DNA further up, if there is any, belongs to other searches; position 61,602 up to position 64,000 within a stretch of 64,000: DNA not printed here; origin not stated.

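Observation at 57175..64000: Sigma-54-controlled SSS transporter, M24 prolidase and PFL2-type glycyl radical enzyme: candidate hydroxyproline-dipeptide dehydratase locus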

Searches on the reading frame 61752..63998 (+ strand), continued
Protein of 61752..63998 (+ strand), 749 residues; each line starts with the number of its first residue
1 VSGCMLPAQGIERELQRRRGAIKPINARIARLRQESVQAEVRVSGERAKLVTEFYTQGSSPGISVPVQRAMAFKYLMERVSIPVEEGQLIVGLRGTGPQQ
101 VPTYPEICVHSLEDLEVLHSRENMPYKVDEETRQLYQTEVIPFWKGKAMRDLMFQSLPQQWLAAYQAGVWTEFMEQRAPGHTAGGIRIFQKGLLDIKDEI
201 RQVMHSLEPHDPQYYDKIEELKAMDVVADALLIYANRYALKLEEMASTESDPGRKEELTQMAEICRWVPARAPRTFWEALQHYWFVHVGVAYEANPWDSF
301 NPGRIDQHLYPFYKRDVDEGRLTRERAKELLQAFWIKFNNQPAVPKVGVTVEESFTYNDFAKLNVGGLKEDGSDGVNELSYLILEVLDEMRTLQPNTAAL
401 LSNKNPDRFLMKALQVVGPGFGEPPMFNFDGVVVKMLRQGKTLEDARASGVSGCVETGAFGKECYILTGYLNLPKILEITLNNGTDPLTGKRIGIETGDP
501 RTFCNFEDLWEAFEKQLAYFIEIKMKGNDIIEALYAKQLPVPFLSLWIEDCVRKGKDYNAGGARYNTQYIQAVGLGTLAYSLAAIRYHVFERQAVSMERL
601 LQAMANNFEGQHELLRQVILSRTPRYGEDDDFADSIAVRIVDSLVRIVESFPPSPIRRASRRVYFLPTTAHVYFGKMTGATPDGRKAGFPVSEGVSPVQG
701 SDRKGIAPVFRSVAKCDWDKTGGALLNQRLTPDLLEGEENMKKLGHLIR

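Call 60: find_homologous_proteins(query=L001:8831-9754:+, max_evalue=1e-40)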
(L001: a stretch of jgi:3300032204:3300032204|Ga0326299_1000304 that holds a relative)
Query L001:8831-9754:+ (308 aa): 7972 proteins with E <= 1e-40 among 8000 candidates; the best 120 are listed.
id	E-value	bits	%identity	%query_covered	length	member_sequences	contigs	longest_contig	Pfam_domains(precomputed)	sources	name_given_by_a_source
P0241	6.3e-212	721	100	100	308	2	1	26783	PF14697.12,PF12837.13,PF13746.12,PF13484.12,PF12838.13,PF12800.13,PF04055.28,PF12797.13,PF13353.12,PF00037.33,PF13237.12,PF13187.12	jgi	-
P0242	6.3e-158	543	76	100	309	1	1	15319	PF14697.12,PF12837.13,PF13484.12,PF12838.13,PF12800.13,PF04055.28,PF12797.13,PF13353.12,PF00037.33,PF25160.2,PF13237.12,PF13187.12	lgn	-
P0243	1.8e-148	512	74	98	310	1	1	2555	PF14697.12,PF04055.28,PF12797.13,PF13353.12,PF12837.13,PF00037.33,PF13484.12,PF12838.13,PF13237.12,PF12800.13,PF13187.12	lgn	-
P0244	2.1e-145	502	70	97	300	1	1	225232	PF14697.12,PF04055.28,PF12797.13,PF13353.12,PF12837.13,PF00037.33,PF13484.12,PF12838.13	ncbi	ncbi:MAG: glycyl-radical enzyme activating protein [Bacillota bacterium]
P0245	2.8e-131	456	62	97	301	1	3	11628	PF04055.28,PF12797.13,PF13353.12,PF12837.13,PF00037.33,PF13484.12,PF12838.13,PF13237.12,PF13187.12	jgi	-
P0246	4.9e-131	455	63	95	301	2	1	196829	PF04055.28,PF13353.12,PF00037.33,PF12838.13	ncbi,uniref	ncbi:glycyl-radical enzyme activating protein [Thermoanaerobacterium sp. DL9XJH110]|uniref:glycyl-ra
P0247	1.7e-130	453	63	95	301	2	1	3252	PF04055.28,PF13353.12,PF00037.33,PF12838.13,PF13237.12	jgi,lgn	jgi:pyruvate formate lyase activating enzyme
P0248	1.6e-129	450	63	97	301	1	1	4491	PF14697.12,PF04055.28,PF13353.12,PF12837.13,PF00037.33,PF13484.12,PF12838.13,PF13237.12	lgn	-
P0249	2.0e-129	449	63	95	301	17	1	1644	PF14697.12,PF12837.13,PF13746.12,PF13484.12,PF12838.13,PF12800.13,PF04055.28,PF12797.13,PF13353.12,PF00037.33,PF13237.12,PF13183.12,PF13187.12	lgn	-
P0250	1.1e-128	447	64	95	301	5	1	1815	PF14697.12,PF04055.28,PF13353.12,PF00037.33,PF13484.12,PF12838.13,PF13237.12,PF13187.12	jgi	jgi:pyruvate formate lyase activating enzyme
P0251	4.9e-127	442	61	95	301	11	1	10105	PF04055.28,PF12797.13,PF13353.12,PF12837.13,PF00037.33,PF13484.12,PF12838.13,PF12800.13,PF13187.12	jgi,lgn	jgi:pyruvate formate lyase activating enzyme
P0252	1.9e-126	440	62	95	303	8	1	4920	PF14697.12,PF04055.28,PF12797.13,PF13353.12,PF12837.13,PF00037.33,PF13484.12,PF12838.13,PF13237.12,PF13187.12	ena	-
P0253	2.6e-126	439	61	95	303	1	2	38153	PF14697.12,PF04055.28,PF12797.13,PF13353.12,PF12837.13,PF00037.33,PF13484.12,PF12838.13,PF13237.12,PF13187.12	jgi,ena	-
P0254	9.7e-126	437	61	95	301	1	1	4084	PF14697.12,PF04055.28,PF12797.13,PF13353.12,PF12837.13,PF00037.33,PF13484.12,PF12838.13,PF13237.12,PF12800.13,PF13187.12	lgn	-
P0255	3.7e-125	435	61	95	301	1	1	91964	PF14697.12,PF04055.28,PF12797.13,PF13353.12,PF12837.13,PF00037.33,PF13484.12,PF12838.13,PF13237.12,PF13187.12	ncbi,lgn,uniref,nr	ncbi:glycyl-radical enzyme activating protein [Thermosediminibacter litoriperuensis]|uniref:Pyruvate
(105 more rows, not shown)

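Call 61: list_cluster_members(proteins=[P0244, P0121])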
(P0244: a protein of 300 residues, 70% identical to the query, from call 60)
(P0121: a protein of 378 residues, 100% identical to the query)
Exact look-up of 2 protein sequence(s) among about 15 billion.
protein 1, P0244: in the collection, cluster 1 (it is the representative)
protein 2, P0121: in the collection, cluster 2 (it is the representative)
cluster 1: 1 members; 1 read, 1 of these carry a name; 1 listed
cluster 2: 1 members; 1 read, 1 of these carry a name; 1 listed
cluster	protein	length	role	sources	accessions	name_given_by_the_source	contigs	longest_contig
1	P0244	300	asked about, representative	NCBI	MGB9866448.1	MAG: glycyl-radical enzyme activating protein [Bacillota bacterium]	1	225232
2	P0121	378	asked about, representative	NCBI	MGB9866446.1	MAG: M24 family metallopeptidase [Bacillota bacterium]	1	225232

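Call 80: search_protein_families(library=pfam, proteins=[L010:588-1259:+, L010:1282-2379:+, L010:2813-3901:+, L010:3937-5589:+, L010:5871-6788:+, L010:6793-7740:+, L010:7776-8798:+, L010:8791-9750:+, L010:13817-15169:-, L010:15228-16130:-], max_evalue=0.00001)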
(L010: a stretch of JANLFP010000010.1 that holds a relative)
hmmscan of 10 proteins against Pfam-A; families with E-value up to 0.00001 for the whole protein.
L010:588-1259:+ (224 aa): 1 family
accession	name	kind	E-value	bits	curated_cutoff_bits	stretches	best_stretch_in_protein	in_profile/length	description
PF02653.21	BPD_transp_2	-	2.3e-19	70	26.8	1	35-186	135-261/269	Branched-chain amino acid transport system / permease component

L010:1282-2379:+ (366 aa): 2 families
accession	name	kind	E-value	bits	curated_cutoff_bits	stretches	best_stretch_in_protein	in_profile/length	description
PF00557.29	Peptidase_M24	-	2.4e-68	230.4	23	1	146-348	1-207/208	Metallopeptidase family M24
PF01321.24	Creatinase_N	-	2.1e-09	38.4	22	1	7-139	2-128/128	Creatinase/Prolidase N-terminal domain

L010:2813-3901:+ (363 aa): 2 families
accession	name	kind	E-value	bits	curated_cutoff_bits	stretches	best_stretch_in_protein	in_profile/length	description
PF00557.29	Peptidase_M24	-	2.9e-75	253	23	1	144-347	1-208/208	Metallopeptidase family M24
PF01321.24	Creatinase_N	-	3.4e-33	115.3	22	1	9-137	1-128/128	Creatinase/Prolidase N-terminal domain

L010:3937-5589:+ (551 aa): 1 family
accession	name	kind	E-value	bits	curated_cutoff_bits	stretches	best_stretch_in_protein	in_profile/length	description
PF00496.27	SBP_bac_5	-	7.9e-87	292.2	32.4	1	84-472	1-366/368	Bacterial extracellular solute-binding proteins, family 5 Middle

L010:5871-6788:+ (306 aa): 2 families
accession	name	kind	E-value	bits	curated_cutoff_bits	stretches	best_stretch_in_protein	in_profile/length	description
PF00528.27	BPD_transp_1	-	8e-38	130.4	26.4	1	111-302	1-183/184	Binding-protein-dependent transport system inner membrane component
PF19300.4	BPD_transp_1_N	-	3.7e-07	30.8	23.8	1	1-72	1-75/114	Binding-prot-dependent transport system membrane comp, N-term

L010:6793-7740:+ (316 aa): 2 families
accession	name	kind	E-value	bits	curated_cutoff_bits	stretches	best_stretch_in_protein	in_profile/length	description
PF00528.27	BPD_transp_1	-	1e-35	123.6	26.4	1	128-312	1-183/184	Binding-protein-dependent transport system inner membrane component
PF12911.12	OppC_N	-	2e-18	66.5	23.9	1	35-87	1-52/53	N-terminal TM domain of oligopeptide transport permease C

L010:7776-8798:+ (341 aa): 4 families
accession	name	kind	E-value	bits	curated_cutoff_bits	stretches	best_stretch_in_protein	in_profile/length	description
PF00005.33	ABC_tran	-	4.5e-31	108.7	25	1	25-184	2-137/137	ABC transporter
PF08352.17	oligo_HPY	-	9.4e-19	68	27.1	1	235-300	1-65/65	Oligopeptide/dipeptide transporter, C-terminal region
PF13304.12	AAA_21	-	8.9e-07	29.7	27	0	108-219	201-303/304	AAA domain, putative AbiEii toxin, Type IV TA system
PF02463.25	SMC_N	-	8.4e-06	25.8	40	0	35-230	25-213/220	RecF/RecN/SMC N terminal domain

L010:8791-9750:+ (320 aa): 2 families
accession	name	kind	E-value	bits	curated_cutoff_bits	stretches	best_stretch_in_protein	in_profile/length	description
PF00005.33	ABC_tran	-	9.5e-35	120.6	25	1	30-180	2-136/137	ABC transporter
PF08352.17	oligo_HPY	-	6.5e-18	65.3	27.1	1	232-299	1-65/65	Oligopeptide/dipeptide transporter, C-terminal region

L010:13817-15169:- (450 aa): 4 families
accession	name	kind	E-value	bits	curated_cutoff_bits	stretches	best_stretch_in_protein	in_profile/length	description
PF02878.22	PGM_PMM_I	-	2.3e-31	108.8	22.5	1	5-123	2-122/138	Phosphoglucomutase/phosphomannomutase, alpha/beta/alpha domain I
PF02879.22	PGM_PMM_II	-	1.7e-27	96.4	29.3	1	151-248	2-103/103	Phosphoglucomutase/phosphomannomutase, alpha/beta/alpha domain II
PF02880.22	PGM_PMM_III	-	3.7e-23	82.3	20.7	1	253-362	2-114/115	Phosphoglucomutase/phosphomannomutase, alpha/beta/alpha domain III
PF00408.26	PGM_PMM_IV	-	1.6e-12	47.7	23.1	1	368-441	1-66/68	Phosphoglucomutase/phosphomannomutase, C-terminal domain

L010:15228-16130:- (300 aa): 1 family
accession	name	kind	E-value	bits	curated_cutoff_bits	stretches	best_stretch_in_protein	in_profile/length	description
PF02582.19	DUF155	-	7.7e-33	114.5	27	1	83-251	1-172/174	RMND1/Sif2-Sif3/Mrx10, DUF155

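Call 85: search_protein_families(library=ncbifam, proteins=[P0001, P0244], max_evalue=1e-40)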
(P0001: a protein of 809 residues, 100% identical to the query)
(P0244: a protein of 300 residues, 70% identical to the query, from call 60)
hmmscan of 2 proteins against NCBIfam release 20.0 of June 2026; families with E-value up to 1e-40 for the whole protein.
P0001 (809 aa): 8 families
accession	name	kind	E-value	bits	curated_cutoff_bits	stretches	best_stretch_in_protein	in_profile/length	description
NF043068.1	glycl_HYPD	equivalog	0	1122.1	1100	1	23-807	2-783/784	trans-4-hydroxy-L-proline dehydratase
TIGR01774.1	PFL2-3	subfamily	2e-188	628.3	678.2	1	23-806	4-784/786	formate C-acetyltransferase/glycerol dehydratase family glycyl radical enzyme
NF048011.1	SfplDhtHpsGDes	equivalog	7.6e-158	527.3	1000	1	20-807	21-820/821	(2S)-3-sulfopropanediol dehydratase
TIGR04394.1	choline_CutC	equivalog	4.8e-144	481.8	1050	1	23-806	3-786/789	choline trimethylamine-lyase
NF048009.1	SfplDhtHpfGKleb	equivalog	6.2e-141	471.1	1000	1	23-806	26-822/824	(2S)-3-sulfopropanediol dehydratase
NF007437.0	PRK09983.1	equivalog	1.1e-134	450.3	1109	1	22-806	2-763/765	formate C-acetyltransferase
NF033718.1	indole_decarb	equivalog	5.6e-123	411.9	1100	1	18-807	28-867/868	indoleacetate decarboxylase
NF033715.1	glycyl_HPDL_Lrg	equivalog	2.3e-101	340.1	1150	1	213-806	268-899/901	4-hydroxyphenylacetate decarboxylase large subunit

P0244 (300 aa): 12 families
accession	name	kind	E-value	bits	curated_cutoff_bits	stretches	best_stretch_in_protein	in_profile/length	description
NF043069.1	T4HPD_activ_SAM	equivalog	3.3e-106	355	425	1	5-292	2-288/299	trans-4-hydroxy-L-proline dehydratase activase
TIGR02494.1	PFLE_PFLC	subfamily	3.5e-101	338.3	174.35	1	7-292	1-289/293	glycyl-radical enzyme activating protein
NF048010.1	SfplDhtActHpsHDes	equivalog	1.7e-92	309.4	430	1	3-289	4-295/298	(2S)-3-sulfopropanediol dehydratase activating enzyme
TIGR04395.1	cutC_activ_rSAM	equivalog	3.7e-87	292.5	360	1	2-292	2-297/309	choline TMA-lyase-activating enzyme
NF033717.2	HPDL_rSAM_activ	equivalog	8.3e-86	288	420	1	3-289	2-293/311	4-hydroxyphenylacetate decarboxylase activase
NF033719.1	ind_deCO2_activ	equivalog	3.6e-82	276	425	1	5-292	1-293/302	indoleacetate decarboxylase activase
NF048008.1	SfplDhtActHpfHKleb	equivalog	3.3e-78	263.1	500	1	7-275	2-276/308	(2S)-3-sulfopropanediol dehydratase activating enzyme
NF007483.0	PRK10076.1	equivalog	4.8e-67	226.2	326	1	85-290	76-279/292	[formate-C-acetyltransferase]-activating enzyme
TIGR04003.1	rSAM_BssD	equivalog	3e-62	210.6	496.45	1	6-272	2-274/314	[benzylsuccinate synthase]-activating enzyme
TIGR02493.1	PFLA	equivalog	5.2e-59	199.5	231.75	1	99-290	38-230/235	pyruvate formate-lyase-activating protein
TIGR04041.1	activase_YjjW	hypoth_equivalog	7.7e-47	160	250.2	1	9-261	6-241/276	YjjW family glycine radical enzyme activase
NF008356.0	PRK11145.1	equivalog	7.8e-47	159.6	375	0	101-292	45-237/246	pyruvate formate lyase 1-activating protein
